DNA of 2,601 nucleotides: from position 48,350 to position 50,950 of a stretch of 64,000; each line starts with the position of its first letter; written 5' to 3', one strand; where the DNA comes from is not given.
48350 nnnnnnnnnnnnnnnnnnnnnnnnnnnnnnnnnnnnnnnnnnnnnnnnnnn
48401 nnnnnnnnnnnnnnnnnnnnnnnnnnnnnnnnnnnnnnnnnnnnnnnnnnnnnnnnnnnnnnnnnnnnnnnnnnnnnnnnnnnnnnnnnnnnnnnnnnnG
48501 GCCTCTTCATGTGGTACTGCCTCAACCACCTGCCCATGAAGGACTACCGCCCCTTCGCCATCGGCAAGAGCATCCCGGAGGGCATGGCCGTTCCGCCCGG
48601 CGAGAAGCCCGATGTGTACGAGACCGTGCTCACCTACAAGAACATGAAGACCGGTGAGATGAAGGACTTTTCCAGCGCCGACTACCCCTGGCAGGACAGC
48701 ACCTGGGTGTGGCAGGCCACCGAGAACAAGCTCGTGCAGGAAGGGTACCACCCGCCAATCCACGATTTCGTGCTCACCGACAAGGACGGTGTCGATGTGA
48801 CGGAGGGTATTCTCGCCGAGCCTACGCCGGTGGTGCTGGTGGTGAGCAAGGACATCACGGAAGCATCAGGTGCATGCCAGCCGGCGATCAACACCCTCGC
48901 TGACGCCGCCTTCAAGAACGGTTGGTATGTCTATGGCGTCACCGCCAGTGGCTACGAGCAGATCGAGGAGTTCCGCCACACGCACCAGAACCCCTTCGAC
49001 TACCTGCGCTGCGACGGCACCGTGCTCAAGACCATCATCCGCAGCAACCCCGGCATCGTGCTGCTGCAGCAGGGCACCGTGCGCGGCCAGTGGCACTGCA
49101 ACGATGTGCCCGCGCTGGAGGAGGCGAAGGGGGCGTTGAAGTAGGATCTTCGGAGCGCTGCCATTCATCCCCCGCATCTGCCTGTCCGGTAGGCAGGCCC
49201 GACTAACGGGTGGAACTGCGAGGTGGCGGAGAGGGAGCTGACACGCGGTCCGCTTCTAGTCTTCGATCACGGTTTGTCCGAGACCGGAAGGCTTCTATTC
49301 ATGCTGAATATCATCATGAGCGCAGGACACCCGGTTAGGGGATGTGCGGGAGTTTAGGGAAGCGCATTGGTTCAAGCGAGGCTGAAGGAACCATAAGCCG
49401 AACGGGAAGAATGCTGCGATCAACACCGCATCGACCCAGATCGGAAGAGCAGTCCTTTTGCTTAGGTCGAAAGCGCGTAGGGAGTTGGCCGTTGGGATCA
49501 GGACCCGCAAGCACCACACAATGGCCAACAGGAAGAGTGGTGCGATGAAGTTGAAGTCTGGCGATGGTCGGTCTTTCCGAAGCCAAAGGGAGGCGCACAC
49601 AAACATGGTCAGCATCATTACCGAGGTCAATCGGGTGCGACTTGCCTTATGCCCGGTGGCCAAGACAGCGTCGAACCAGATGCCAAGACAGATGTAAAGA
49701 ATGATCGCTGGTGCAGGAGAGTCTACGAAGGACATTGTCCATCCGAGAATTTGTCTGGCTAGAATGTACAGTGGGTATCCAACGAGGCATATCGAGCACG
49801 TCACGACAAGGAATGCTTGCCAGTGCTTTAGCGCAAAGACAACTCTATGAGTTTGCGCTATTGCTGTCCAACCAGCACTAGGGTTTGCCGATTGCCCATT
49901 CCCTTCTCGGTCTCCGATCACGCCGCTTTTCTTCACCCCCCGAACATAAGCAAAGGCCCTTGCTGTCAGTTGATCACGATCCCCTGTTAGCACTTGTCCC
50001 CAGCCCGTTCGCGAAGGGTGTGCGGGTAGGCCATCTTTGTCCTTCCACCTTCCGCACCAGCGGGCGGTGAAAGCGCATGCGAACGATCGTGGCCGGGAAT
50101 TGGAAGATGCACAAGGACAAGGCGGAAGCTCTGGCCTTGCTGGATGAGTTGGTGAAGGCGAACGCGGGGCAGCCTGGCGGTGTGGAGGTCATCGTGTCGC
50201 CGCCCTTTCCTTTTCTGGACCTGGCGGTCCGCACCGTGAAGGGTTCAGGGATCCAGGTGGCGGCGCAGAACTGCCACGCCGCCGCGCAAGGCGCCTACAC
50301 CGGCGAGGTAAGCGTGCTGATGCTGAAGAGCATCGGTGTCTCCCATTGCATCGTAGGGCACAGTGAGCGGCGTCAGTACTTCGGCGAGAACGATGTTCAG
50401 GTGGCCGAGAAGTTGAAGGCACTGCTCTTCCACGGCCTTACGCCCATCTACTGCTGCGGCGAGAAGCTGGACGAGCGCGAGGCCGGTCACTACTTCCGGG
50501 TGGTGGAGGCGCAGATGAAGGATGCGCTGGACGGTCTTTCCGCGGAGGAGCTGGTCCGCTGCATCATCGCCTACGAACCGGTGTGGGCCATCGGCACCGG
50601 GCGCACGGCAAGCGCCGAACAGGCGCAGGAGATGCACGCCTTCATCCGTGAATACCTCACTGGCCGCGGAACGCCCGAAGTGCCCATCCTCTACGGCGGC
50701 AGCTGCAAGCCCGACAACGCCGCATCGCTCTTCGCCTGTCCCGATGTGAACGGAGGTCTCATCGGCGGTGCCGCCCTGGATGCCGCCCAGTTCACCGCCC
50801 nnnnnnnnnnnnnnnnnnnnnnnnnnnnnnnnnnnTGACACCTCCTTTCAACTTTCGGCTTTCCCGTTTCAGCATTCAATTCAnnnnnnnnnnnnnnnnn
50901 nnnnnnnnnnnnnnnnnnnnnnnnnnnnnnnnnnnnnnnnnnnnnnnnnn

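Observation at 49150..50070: Low-GC (~52%) 0.9-kb islet carrying a 5-TM membrane protein gene inserted between the DoxX/TlpA-like gene and tpiA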

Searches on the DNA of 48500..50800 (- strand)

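Call 6: search_rna_families(source=window, start=48500, end=50800, threshold=evalue, max_evalue=1)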
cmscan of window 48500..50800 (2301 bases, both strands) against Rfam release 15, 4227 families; matches with E-value up to 1: 0.
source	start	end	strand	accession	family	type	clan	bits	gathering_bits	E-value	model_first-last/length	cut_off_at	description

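Call 78: search_rna_families(source=L001, start=5650, end=7400, threshold=evalue, max_evalue=1)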
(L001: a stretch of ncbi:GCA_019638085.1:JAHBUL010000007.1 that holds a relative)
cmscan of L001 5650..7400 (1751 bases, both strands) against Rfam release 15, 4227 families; matches with E-value up to 1: 0.
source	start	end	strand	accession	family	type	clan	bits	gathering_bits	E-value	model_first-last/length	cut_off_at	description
